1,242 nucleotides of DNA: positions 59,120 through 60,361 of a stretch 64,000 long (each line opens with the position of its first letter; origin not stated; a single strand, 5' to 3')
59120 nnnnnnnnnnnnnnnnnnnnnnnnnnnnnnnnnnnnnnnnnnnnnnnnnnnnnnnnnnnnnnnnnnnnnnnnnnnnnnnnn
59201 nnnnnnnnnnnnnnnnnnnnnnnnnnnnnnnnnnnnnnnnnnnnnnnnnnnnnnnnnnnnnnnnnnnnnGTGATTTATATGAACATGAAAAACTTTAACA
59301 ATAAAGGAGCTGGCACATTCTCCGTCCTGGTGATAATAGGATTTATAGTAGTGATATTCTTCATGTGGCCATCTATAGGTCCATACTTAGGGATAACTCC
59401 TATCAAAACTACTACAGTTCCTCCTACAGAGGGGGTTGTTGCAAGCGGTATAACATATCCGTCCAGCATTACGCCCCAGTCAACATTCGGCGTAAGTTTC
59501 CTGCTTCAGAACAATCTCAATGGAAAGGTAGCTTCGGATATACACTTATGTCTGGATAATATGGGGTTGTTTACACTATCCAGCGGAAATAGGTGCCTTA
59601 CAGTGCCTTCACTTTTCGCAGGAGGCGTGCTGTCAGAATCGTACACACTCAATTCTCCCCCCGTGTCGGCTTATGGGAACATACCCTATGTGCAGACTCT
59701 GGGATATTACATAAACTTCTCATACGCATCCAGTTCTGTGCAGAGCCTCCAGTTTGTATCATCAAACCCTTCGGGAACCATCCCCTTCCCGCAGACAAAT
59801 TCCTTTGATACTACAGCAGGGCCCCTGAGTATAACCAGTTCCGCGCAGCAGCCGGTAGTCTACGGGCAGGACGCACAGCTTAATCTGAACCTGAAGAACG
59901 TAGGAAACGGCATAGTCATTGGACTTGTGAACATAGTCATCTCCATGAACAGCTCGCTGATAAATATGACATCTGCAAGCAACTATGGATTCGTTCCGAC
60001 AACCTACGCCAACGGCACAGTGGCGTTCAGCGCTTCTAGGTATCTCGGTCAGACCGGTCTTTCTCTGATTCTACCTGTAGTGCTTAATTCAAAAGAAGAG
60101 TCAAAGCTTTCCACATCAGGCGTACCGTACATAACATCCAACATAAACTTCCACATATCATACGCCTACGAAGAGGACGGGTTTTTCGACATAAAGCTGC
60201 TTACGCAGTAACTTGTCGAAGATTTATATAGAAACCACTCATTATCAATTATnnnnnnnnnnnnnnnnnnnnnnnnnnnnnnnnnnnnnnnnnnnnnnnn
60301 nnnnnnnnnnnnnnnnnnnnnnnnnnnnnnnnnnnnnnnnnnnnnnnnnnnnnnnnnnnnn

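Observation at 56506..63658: Five-gene block of pilin-signal, sequon-rich surface proteins beside an A24 prepilin peptidase, with no assembly ATPase or platform in sight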

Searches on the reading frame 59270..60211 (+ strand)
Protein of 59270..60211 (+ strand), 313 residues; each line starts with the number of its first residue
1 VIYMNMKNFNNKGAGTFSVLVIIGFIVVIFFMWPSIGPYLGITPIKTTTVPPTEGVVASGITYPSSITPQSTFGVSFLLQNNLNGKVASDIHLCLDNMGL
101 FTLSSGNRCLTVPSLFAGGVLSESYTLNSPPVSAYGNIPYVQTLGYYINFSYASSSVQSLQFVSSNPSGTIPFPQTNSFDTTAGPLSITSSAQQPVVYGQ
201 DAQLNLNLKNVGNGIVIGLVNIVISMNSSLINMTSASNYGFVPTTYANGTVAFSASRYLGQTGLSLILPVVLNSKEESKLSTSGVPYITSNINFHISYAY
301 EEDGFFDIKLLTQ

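Call 3: search_protein_families(library=pfam, proteins=[window:59270-60211:+], max_evalue=1)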
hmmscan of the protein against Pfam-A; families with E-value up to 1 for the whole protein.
window:59270-60211:+ (313 aa): 1 family
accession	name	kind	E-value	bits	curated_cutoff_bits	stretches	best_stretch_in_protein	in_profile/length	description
PF17100.10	NACHT_N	-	0.021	15.1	30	1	260-296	104-140/220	N-terminal domain of NWD NACHT-NTPase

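Call 4: search_protein_families(library=ncbifam, proteins=[window:59270-60211:+], max_evalue=1)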
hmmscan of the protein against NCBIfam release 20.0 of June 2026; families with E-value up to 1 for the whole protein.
window:59270-60211:+ (313 aa): 0 families

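Call 19: find_homologous_proteins(query=window:59279-60211:+)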
Query window:59279-60211:+ (310 aa): 7 proteins with E <= 0.001 among 1657 candidates.
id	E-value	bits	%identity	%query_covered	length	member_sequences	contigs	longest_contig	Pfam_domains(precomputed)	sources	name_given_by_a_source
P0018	1.9e-194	663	100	100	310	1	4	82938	-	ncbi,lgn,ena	-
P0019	3.6e-135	468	70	98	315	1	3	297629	-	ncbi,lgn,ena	-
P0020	5.4e-74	267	47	89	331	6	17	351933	-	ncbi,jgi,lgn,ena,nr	ncbi:MAG: hypothetical protein OH338_03080 [Candidatus Parvarchaeota archaeon]|jgi:hypothetical prot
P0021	6.1e-74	267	46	100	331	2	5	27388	-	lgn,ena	-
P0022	3.1e-71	258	46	89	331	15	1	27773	-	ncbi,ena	-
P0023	9.8e-62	227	45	96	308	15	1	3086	-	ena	-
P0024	1.6e-60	223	43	98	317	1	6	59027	-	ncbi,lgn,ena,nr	ncbi:MAG: hypothetical protein M1433_02065 [Candidatus Parvarchaeota archaeon]|nr:hypothetical prote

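Call 51: predict_structure(alignment_id=A2)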
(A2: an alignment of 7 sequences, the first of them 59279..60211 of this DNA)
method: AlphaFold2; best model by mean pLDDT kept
length: 310 residues; sequences in the alignment: 7
mean_pLDDT: 77.2   pTM: 0.62
mean pLDDT of the five models: 77.2, 57.8, 53.5, 50.1, 46.7
residues with pLDDT >= 90: 52; 70-90: 176; 50-70: 61; < 50: 21
segments of 3 or more residues with pLDDT < 50: 1-8, 40-49
pLDDT, mean of each block of 10 residues (from residue 1): 39 66 74 55 39 81 87 88 84 90 88 87 91 79 87 82 69 57 66 80 74 73 89 86 90 78 86 81 84 82 80
secondary structure, 60 per line:
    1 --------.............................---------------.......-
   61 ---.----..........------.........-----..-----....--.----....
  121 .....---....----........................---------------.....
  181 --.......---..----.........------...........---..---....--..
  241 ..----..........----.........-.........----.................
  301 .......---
elements in order: H9-37 E53-59 E69-78 E85-93 E106-109 E117-125 H129-132 E137-160 E176-180 E183-189 E199-207 E214-224 H233-236 E239-242 E247-256 E261-269 H271-279 E284-307

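Call 55: fold_search(model_id=the predicted structure, library=pdb)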
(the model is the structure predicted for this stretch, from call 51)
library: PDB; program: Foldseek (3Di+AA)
matches with E <= 10: 1482; with E <= 0.001: 42
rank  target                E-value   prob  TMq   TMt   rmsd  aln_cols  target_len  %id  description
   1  9qj4_B                1.1e-07  1.00  0.24  0.23  19.5       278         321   11  Structure of the Complement classical and lectin pathway proconvertase, C4b2 (released 2025-12-24)
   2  8xez_A                1.4e-06  1.00  0.24  0.09  25.2       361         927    7  Cryo-EM structure of integrin ITGAV/ITGB3 complex, conformation 5 (released 2024-12-18)
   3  2f6a_A                3.9e-06  0.90  0.15  0.15  21.5       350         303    9  Collagen Adhesin and Collagen Complex Structure (released 2006-12-12)
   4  3v10_A                6.4e-06  0.69  0.13  0.13  24.7       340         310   10  Crystal structure of the collagen binding domain of Erysipelothrix rhusiopathiae surface protein RspB (released 2012-10-24)
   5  2zag_B                9.9e-06  1.00  0.27  0.19  13.8       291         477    8  Crystal structure of the SeMet-substituted soluble domain of STT3 from P. furiosus (released 2007-12-11)
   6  3v10_B                1.4e-05  0.72  0.14  0.15  22.1       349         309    9  Crystal structure of the collagen binding domain of Erysipelothrix rhusiopathiae surface protein RspB (released 2012-10-24)
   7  2zag_D                1.9e-05  1.00  0.25  0.18  13.7       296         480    7  Crystal structure of the SeMet-substituted soluble domain of STT3 from P. furiosus (released 2007-12-11)
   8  2zai_B                2.2e-05  1.00  0.27  0.19  14.3       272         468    8  Crystal structure of the soluble domain of STT3 from P. furiosus (released 2007-12-11)
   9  4g1e_A                2.6e-05  0.99  0.22  0.09  24.4       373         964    8  Crystal structure of integrin alpha V beta 3 with coil-coiled tag. (released 2012-12-12)
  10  2f6a_B                3.3e-05  0.47  0.12  0.12  22.2       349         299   11  Collagen Adhesin and Collagen Complex Structure (released 2006-12-12)
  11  9sv8_C                3.7e-05  1.00  0.25  0.23  18.5       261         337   10  Herpes simplex virus 2 delta28-73 glycoprotein C ectodomain in complex with C3b (released 2025-12-10)
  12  2zai_A                3.7e-05  1.00  0.27  0.20  14.3       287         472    7  Crystal structure of the soluble domain of STT3 from P. furiosus (released 2007-12-11)
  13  9au7_C                4.3e-05  0.84  0.16  0.18  25.5       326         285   10  Human Retriever VPS35L/VPS29/VPS26C complex bound to SNX17 peptide (Composite Map) (released 2024-10-30)
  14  3vu1_A                5.1e-05  1.00  0.27  0.19  13.7       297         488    8  Crystal structure of the C-terminal globular domain of oligosaccharyltransferase (PhAglB-L, O74088_PYRHO) from Pyrococ (released 2013-01-23)
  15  8ayh_B                5.4e-05  1.00  0.23  0.08  20.9       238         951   10  Structure of Complement C5 in Complex with small molecule inhibitor and CVF (released 2022-12-21)
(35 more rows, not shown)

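Call 63: search_solved_structures(query=A6, max_evalue=1)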
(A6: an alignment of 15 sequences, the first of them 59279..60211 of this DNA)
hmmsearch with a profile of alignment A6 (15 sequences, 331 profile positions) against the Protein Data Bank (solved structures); distinct sequences matched with E-value up to 1: 0.
